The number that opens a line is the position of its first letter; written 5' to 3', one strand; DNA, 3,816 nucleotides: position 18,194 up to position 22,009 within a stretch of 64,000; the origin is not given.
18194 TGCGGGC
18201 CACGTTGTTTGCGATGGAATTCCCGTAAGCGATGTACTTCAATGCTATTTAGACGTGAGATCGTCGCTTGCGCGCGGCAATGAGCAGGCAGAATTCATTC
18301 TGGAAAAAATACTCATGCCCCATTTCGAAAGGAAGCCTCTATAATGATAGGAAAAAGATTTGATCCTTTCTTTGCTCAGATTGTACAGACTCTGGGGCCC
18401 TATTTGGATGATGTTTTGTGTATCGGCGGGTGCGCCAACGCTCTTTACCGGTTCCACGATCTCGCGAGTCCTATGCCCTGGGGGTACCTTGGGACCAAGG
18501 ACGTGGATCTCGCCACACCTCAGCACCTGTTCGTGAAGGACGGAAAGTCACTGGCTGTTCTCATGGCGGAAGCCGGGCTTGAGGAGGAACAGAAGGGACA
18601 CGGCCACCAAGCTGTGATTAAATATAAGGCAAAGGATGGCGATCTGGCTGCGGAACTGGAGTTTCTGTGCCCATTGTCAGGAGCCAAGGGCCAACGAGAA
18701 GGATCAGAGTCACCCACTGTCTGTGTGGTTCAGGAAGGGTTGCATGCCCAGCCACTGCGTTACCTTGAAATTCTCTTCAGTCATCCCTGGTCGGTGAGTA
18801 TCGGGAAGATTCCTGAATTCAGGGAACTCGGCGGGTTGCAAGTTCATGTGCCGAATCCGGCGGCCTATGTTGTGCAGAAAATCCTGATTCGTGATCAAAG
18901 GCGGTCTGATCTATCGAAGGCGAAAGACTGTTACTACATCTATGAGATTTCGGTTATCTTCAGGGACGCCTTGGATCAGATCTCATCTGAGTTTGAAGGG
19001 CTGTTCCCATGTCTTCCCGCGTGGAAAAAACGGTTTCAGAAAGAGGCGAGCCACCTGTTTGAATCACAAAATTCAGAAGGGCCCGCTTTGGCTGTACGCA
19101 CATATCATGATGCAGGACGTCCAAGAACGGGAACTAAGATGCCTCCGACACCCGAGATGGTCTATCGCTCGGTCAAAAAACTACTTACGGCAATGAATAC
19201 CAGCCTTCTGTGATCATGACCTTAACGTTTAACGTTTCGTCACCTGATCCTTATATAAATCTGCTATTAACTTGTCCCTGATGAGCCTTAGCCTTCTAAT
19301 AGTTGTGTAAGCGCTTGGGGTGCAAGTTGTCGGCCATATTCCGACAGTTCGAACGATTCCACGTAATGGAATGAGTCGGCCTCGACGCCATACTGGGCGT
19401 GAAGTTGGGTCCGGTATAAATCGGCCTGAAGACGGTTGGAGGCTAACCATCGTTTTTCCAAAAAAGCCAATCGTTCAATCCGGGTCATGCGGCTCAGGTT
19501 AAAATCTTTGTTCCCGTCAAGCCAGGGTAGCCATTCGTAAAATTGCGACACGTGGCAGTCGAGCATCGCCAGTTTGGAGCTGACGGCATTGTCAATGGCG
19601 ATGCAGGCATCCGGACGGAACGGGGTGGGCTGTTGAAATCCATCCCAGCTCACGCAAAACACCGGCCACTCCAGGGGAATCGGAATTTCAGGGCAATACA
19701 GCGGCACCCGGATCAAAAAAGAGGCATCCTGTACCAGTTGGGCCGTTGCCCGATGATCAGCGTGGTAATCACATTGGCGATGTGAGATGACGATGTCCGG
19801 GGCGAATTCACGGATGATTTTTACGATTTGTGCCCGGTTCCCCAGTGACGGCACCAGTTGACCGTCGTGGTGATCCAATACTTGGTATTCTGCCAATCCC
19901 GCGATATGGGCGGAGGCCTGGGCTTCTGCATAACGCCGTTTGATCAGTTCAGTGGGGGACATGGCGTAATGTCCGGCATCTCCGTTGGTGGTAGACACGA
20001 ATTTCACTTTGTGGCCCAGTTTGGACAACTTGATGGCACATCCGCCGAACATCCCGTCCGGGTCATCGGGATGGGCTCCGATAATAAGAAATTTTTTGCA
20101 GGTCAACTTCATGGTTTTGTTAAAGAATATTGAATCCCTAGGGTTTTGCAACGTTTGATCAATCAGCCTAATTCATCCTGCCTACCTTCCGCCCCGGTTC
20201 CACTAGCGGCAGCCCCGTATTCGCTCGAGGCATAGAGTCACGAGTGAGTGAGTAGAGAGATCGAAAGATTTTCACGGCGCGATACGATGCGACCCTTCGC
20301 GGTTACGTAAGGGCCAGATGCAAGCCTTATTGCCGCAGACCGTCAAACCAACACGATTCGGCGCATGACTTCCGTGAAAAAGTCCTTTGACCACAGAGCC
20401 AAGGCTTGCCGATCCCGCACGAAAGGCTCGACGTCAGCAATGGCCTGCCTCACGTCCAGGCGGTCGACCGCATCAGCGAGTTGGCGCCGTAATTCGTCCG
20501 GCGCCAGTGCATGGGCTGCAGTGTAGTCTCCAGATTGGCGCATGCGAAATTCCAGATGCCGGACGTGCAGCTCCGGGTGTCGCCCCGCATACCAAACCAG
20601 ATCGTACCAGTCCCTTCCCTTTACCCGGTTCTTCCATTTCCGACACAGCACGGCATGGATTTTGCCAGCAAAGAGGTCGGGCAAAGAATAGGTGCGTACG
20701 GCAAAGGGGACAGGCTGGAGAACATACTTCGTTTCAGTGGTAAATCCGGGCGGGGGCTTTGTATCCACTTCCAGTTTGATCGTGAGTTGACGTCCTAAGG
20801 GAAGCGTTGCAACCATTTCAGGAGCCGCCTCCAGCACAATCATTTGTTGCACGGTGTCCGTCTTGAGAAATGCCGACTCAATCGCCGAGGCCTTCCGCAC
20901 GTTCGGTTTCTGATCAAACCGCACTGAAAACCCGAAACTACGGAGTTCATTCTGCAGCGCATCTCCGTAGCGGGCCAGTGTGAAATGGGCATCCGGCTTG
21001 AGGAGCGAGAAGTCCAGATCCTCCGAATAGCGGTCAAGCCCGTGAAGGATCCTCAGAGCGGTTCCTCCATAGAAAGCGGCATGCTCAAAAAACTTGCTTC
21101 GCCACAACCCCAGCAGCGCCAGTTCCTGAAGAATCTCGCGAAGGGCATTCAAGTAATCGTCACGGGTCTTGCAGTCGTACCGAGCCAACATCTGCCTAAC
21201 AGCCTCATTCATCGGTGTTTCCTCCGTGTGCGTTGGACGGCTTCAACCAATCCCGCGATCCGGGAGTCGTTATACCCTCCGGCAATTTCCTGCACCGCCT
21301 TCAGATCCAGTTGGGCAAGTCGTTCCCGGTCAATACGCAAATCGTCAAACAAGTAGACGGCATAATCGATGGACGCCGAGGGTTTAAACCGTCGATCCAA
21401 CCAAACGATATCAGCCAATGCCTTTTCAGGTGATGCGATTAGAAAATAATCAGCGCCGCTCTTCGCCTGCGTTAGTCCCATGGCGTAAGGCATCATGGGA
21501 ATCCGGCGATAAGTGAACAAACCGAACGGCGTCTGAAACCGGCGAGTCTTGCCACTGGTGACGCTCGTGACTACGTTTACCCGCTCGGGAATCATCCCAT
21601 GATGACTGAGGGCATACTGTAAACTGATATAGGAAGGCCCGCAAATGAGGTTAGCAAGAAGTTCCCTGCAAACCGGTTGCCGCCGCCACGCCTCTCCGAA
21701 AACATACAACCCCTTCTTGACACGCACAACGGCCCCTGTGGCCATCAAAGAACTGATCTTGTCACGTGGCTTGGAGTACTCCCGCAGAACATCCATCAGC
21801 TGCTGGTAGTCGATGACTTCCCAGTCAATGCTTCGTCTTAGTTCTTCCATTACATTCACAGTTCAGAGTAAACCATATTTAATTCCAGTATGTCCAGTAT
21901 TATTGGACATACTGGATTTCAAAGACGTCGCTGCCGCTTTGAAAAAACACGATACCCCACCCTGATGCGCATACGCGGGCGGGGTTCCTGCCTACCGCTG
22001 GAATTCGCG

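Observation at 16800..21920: Compact defence island: divergent AbiE-like pair, PIG-L deacetylase, canonical AbiEi/AbiEii with a perfect operator palindrome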

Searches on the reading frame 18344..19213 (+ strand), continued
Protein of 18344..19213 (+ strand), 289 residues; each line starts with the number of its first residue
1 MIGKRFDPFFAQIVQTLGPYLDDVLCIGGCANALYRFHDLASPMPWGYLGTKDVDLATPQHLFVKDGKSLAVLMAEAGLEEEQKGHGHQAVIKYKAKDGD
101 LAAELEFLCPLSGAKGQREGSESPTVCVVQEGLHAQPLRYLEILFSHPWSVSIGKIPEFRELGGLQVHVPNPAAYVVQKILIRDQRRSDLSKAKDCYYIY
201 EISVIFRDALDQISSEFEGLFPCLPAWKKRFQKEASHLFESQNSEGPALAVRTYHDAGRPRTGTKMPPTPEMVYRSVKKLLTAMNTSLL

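Call 95: get_annotated_region(hit=H2, flank=4000)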
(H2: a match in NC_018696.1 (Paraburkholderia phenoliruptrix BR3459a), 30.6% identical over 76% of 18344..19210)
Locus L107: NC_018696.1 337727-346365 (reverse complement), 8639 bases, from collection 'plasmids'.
description: Paraburkholderia phenoliruptrix BR3459a plasmid pSYMBR3459, complete sequence
organism: Paraburkholderia phenoliruptrix BR3459a (NCBI taxid 1229205)
taxonomy: Bacteria; Pseudomonadota; Betaproteobacteria; Burkholderiales; Burkholderiaceae; Paraburkholderia; Paraburkholderia phenoliruptrix; Paraburkholderia phenoliruptrix BR3459a
host: -; source: Mimosa flocculosa; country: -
typing (MOB-suite, as given by PLSDB): conjugative; relaxase MOBP; mating-pair formation MPF_T
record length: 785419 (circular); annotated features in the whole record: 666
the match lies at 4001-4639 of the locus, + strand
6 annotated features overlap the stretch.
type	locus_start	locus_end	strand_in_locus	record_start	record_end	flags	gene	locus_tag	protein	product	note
CDS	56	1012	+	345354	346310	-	-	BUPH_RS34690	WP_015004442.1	hypothetical protein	-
CDS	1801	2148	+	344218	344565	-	-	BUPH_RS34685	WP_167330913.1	peptidase S9, prolyl oligopeptidase active site region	-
CDS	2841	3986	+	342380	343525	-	-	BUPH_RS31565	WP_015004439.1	hypothetical protein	-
CDS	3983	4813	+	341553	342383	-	-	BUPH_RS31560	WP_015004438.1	GSU2403 family nucleotidyltransferase fold protein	-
CDS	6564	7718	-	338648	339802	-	-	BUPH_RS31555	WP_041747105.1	IS110 family transposase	-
CDS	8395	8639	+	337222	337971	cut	-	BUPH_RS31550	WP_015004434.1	H-NS family nucleoid-associated regulatory protein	GO:0006355 - regulation of DNA-templated transcription [Evidence IEA]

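Call 96: get_annotated_region(hit=H4, flank=4000)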
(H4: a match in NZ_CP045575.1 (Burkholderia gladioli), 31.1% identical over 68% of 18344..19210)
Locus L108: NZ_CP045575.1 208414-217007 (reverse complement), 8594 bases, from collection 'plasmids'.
description: Burkholderia gladioli strain KACC 18962 plasmid p1, complete sequence
organism: Burkholderia gladioli (NCBI taxid 28095)
taxonomy: Bacteria; Pseudomonadota; Betaproteobacteria; Burkholderiales; Burkholderiaceae; Burkholderia; Burkholderia gladioli
host: -; source: Oryza sativa,Cell culture; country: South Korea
typing (MOB-suite, as given by PLSDB): conjugative; replicon rep_cluster_364; relaxase MOBH; mating-pair formation MPF_T
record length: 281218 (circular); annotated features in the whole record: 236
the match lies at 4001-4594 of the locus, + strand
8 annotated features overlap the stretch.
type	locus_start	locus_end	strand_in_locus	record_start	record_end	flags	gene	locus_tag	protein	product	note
CDS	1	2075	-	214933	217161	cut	-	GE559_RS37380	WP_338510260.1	phage integrase family protein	-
CDS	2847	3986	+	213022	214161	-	-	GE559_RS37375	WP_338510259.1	RpiR family transcriptional regulator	-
CDS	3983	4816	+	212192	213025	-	-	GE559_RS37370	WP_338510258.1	GSU2403 family nucleotidyltransferase fold protein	-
CDS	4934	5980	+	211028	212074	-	-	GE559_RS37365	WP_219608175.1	IS481 family transposase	-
CDS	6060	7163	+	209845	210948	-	-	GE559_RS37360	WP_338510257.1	GGDEF domain-containing protein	-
CDS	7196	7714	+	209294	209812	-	-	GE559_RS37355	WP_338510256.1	transposase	GO:0006313 - DNA transposition [Evidence IEA]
CDS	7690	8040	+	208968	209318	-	tnpB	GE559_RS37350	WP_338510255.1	IS66 family insertion sequence element accessory protein TnpB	-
CDS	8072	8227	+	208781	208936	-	-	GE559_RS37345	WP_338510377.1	hypothetical protein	-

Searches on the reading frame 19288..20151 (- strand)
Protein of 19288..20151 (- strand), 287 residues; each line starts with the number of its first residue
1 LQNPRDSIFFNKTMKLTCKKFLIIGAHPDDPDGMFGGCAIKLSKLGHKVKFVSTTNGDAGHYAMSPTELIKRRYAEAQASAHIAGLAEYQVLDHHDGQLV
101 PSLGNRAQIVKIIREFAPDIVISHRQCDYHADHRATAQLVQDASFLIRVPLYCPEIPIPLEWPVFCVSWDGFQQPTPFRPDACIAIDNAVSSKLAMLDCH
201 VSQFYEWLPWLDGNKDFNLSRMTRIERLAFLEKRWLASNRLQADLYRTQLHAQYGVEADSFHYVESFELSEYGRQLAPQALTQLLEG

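Call 3: search_protein_families(library=pfam, proteins=[window:19288-20151:-], max_evalue=0.01)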
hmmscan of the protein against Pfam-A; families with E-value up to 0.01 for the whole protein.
window:19288-20151:- (287 aa): 1 family
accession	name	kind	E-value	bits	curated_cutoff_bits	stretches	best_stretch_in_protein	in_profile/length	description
PF02585.22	PIG-L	-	5.7e-26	92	28.2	1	22-143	1-128/129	GlcNAc-PI de-N-acetylase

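Call 4: search_protein_families(library=padloc, proteins=[window:19288-20151:-], max_evalue=0.01)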
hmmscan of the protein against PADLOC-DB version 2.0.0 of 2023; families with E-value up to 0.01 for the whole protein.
window:19288-20151:- (287 aa): 0 families

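Call 7: search_protein_families(library=ncbifam, proteins=[window:19288-20151:-], max_evalue=0.01)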
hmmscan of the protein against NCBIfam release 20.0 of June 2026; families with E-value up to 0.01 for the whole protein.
window:19288-20151:- (287 aa): 3 families
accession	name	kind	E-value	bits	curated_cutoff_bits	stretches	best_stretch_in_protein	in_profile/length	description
TIGR04001.1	thiol_BshB1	equivalog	4.2e-26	92.1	182.5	1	21-206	4-181/226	bacillithiol biosynthesis deacetylase BshB1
TIGR04000.1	thiol_BshB2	equivalog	3.4e-06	26.9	195.25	1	21-213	3-194/217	bacillithiol biosynthesis deacetylase BshB2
TIGR03446.1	mycothiol_Mca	equivalog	0.00084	19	277.15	0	21-62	3-44/283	mycothiol conjugate amidase Mca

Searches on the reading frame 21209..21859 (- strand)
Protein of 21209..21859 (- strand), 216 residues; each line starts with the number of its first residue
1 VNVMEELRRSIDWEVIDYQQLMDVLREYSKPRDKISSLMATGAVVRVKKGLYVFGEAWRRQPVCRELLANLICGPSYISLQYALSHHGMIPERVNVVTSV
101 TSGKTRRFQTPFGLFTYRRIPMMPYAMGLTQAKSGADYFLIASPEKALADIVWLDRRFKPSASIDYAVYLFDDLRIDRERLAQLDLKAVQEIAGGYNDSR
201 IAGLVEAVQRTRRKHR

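Call 3: search_protein_families(library=pfam, proteins=[window:21209-21859:-], max_evalue=0.01)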
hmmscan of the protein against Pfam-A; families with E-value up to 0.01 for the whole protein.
window:21209-21859:- (216 aa): 0 families

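Call 4: search_protein_families(library=padloc, proteins=[window:21209-21859:-], max_evalue=0.01)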
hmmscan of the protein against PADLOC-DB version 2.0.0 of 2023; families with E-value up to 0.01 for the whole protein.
window:21209-21859:- (216 aa): 18 families
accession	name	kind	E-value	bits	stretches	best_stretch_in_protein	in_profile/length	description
PDLC02230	AbiEi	-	9.5e-63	209.4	1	16-210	4-191/192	AbiEi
PDLC02272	AbiEi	-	4.9e-37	125.7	1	1-181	1-175/200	AbiEi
PDLC02241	AbiEi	-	7.1e-36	121.9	1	6-209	5-195/199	AbiEi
PDLC02240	AbiEi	-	1.7e-32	110.7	1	11-210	13-212/216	AbiEi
PDLC02274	AbiEi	-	1.2e-23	82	1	15-210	17-212/217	AbiEi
PDLC02232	AbiEi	-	3.5e-14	51.1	1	10-156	16-164/177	AbiEi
PDLC02255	AbiEi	-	1.2e-12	45.8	1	26-158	28-151/186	AbiEi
PDLC02267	AbiEi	-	2.1e-11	41.8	1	14-151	19-151/252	AbiEi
PDLC02225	AbiEi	-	2.8e-08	31.7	1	25-153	25-146/198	AbiEi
PDLC02269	AbiEi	-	1.7e-07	28.8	1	7-122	4-118/251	AbiEi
PDLC02287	AbiEi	-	1.9e-05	22.3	1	4-120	1-116/253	AbiEi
PDLC02265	AbiEi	-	9.6e-05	20.2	1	25-152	22-148/198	AbiEi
PDLC02242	AbiEi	-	0.0011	16.6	1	21-53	20-52/207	AbiEi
PDLC02275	AbiEi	-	0.0015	16.6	1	25-152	18-139/184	AbiEi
PDLC02276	AbiEi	-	0.0027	15.3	1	12-151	14-156/270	AbiEi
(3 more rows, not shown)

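Call 7: search_protein_families(library=ncbifam, proteins=[window:21209-21859:-], max_evalue=0.01)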
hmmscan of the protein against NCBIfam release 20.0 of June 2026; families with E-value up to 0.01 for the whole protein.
window:21209-21859:- (216 aa): 1 family
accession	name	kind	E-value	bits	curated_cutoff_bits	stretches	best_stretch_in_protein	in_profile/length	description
NF047376.1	TAA_AbiEi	equivalog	1.5e-12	47.5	150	1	4-156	10-166/172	type IV toxin-antitoxin system AbiEi family antitoxin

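Call 39: find_related_loci(query=window:21209-21856:-, collection=metagenome_contigs, flank=4000)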
Query window:21209-21856:- (215 aa) in metagenome_contigs; peptide patterns used: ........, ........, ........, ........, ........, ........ (x = any residue, [..] = any of these).
93 stretches matched a pattern; 12 encode a relative of the query (tblastn E <= 1e-3); 12 distinct loci.
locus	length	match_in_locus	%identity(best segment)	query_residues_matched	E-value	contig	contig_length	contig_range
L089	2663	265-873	68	1-203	6e-94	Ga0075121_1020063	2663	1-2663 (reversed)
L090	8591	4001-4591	44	1-195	5e-48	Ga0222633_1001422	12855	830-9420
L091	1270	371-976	41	3-205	2e-50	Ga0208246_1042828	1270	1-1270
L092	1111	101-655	37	20-209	5e-37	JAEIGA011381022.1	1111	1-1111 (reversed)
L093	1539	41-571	34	31-197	2e-25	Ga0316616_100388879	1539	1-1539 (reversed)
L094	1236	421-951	34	31-197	1e-25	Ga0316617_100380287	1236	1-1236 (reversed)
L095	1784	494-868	36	31-154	2e-22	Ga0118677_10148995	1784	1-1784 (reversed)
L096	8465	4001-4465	31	3-156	2e-19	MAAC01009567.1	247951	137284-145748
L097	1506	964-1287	36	48-154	2e-17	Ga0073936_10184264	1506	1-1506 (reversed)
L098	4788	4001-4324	39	3-109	4e-17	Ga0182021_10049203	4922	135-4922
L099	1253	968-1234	37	31-119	5e-17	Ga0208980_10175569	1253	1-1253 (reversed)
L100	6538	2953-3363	34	15-158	2e-16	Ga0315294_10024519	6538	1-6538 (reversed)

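Call 43: find_homologous_proteins(query=window:21209-21856:-)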
Query window:21209-21856:- (215 aa): 2358 proteins with E <= 0.001 among 2662 candidates; the best 120 are listed.
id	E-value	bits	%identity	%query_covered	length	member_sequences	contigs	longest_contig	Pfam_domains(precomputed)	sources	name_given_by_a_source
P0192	4.9e-137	472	100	99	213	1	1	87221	-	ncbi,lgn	-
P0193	2.3e-92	326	73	95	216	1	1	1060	-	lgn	-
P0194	3.5e-91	323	71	98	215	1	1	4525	-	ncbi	-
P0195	6.8e-90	318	67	98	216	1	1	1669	-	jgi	jgi:hypothetical protein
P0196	6.7e-86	305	70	94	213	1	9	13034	-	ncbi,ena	-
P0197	9.8e-86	305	66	99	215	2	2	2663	-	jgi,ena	-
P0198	1.3e-85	304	64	100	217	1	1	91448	-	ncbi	ncbi:MAG: hypothetical protein R6X19_00790 [Kiritimatiellia bacterium]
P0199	5.4e-84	299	65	100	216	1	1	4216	-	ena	-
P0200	1.6e-83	298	64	100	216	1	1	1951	-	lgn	-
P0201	3.0e-83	297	66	100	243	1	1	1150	-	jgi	jgi:hypothetical protein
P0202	3.7e-82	293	62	99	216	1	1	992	-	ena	-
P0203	3.7e-81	290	61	100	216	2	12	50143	-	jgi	jgi:hypothetical protein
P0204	4.0e-80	286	62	100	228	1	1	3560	-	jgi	jgi:predicted transcriptional regulator of viral defense system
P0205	3.6e-79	283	61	100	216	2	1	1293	-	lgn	-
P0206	1.1e-75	272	60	100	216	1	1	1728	-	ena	-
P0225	3.9e-68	247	55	97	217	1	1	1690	PF13338.13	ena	-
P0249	6.4e-67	243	56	96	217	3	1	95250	PF13338.13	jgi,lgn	-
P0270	3.1e-66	241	54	98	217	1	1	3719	PF13338.13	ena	-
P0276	6.0e-66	240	54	94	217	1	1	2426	PF13338.13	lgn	-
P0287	1.5e-65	239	55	98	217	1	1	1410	PF13338.13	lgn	-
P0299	5.8e-65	237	54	99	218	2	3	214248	PF13338.13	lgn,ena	-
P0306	1.1e-64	236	56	94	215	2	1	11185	PF13338.13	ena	-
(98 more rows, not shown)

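Call 64: find_encoding_contigs(protein=P0192, flank=10000, max_places=3)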
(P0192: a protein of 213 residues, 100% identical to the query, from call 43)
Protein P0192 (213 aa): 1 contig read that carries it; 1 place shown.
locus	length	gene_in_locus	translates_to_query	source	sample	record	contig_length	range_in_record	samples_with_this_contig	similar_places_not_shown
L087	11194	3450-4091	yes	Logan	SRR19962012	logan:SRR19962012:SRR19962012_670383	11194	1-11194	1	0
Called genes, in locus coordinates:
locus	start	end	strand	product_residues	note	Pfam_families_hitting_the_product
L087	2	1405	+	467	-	?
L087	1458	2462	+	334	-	PF00528:BPD_transp_1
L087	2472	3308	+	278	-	PF01026:TatD_DNase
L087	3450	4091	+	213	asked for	-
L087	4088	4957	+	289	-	PF08843:AbiEii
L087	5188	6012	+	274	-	PF02585:PIG-L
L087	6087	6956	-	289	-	PF12281:NTP_transf_8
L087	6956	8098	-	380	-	-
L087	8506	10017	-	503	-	PF00070:Pyr_redox (faint), PF00890:FAD_binding_2 (weak), PF01266:DAO (weak), PF01593:Amino_oxidase, PF01946:Thi4 (weak), PF12831:FAD_oxidored (weak), PF13450:NAD_binding_8, PF01266:DAO (weak), +2 more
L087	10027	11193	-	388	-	?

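Call 65: find_encoding_contigs(protein=P0198, flank=6000, max_places=2)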
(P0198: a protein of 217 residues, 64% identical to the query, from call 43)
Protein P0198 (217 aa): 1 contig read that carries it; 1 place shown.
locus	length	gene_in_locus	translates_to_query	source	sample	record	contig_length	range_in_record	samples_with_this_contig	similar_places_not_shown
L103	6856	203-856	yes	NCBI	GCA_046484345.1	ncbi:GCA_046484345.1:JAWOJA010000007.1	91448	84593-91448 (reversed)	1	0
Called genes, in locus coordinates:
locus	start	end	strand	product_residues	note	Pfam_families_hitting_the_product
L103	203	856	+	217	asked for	-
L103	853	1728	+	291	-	PF08843:AbiEii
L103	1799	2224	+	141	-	PF22091:DUF6941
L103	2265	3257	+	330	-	PF01261:AP_endonuc_2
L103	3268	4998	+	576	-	PF16949:ABC_tran_2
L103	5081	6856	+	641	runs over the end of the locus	PF00072:Response_reg, PF00989:PAS, PF08448:PAS_4, PF13426:PAS_9, PF02518:HATPase_c, PF00072:Response_reg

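Call 66: find_encoding_contigs(protein=P0196, flank=5000, max_places=3)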
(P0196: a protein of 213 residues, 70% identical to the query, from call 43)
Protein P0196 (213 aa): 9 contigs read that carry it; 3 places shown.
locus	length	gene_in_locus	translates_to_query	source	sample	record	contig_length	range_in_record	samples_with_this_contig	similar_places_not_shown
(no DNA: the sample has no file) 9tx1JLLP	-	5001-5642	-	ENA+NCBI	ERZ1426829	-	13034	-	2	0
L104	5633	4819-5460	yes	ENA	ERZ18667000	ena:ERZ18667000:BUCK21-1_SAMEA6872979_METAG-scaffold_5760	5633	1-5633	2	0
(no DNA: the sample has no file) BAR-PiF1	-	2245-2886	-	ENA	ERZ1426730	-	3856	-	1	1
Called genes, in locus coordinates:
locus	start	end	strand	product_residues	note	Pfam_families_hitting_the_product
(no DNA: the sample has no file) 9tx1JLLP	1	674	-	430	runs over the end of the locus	-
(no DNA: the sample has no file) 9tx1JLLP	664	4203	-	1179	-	PF02811:PHP, PF07733:DNA_pol3_alpha, PF17657:DNA_pol3_finger, PF14579:HHH_6, PF01336:tRNA_anti-codon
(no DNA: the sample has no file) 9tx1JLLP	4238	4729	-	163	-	PF00583:Acetyltransf_1, PF13673:Acetyltransf_10 (weak), PF13508:Acetyltransf_7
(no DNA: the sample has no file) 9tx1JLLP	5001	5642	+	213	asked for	-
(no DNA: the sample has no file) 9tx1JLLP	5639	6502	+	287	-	PF08843:AbiEii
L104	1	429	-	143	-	?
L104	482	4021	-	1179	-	PF02811:PHP, PF07733:DNA_pol3_alpha, PF17657:DNA_pol3_finger, PF14579:HHH_6, PF01336:tRNA_anti-codon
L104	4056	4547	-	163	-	PF00583:Acetyltransf_1, PF13673:Acetyltransf_10 (weak), PF13508:Acetyltransf_7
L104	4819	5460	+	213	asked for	-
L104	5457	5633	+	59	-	?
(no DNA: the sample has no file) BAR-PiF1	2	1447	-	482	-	?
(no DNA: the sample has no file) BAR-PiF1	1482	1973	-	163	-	PF00583:Acetyltransf_1, PF13673:Acetyltransf_10 (weak), PF13508:Acetyltransf_7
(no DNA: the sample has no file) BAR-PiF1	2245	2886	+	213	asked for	-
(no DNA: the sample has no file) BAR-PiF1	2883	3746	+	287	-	PF08843:AbiEii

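Call 67: find_encoding_contigs(protein=P0203, flank=5000, max_places=3)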
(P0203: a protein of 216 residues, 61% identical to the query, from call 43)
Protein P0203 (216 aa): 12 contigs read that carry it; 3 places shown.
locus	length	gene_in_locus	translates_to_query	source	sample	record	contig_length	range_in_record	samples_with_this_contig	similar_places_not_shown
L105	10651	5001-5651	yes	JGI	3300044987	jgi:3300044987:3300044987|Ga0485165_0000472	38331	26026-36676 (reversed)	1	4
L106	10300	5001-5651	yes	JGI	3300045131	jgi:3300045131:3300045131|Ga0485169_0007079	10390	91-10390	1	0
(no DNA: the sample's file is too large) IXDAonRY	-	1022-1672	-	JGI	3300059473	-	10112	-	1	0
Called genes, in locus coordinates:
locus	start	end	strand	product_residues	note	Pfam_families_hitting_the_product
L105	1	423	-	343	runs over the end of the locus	PF08240:ADH_N, PF00107:ADH_zinc_N, PF13602:ADH_zinc_N_2 (weak)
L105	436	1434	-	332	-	PF00248:Aldo_ket_red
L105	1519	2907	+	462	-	PF01120:Alpha_L_fucos, PF00754:F5_F8_type_C (weak)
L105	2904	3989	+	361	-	PF01208:URO-D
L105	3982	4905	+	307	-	PF00892:EamA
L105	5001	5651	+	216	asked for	-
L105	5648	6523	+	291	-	PF08843:AbiEii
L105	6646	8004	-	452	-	PF13263:PHP_C (weak)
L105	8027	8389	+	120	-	PF22513:FitA-like_RHH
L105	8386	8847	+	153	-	PF01850:PIN (weak)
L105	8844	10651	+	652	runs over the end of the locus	PF02554:CstA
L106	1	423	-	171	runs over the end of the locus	?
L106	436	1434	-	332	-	PF00248:Aldo_ket_red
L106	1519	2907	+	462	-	PF01120:Alpha_L_fucos, PF00754:F5_F8_type_C (weak)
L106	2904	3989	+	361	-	PF01208:URO-D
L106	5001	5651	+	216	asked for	-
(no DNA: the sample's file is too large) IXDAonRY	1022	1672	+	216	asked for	-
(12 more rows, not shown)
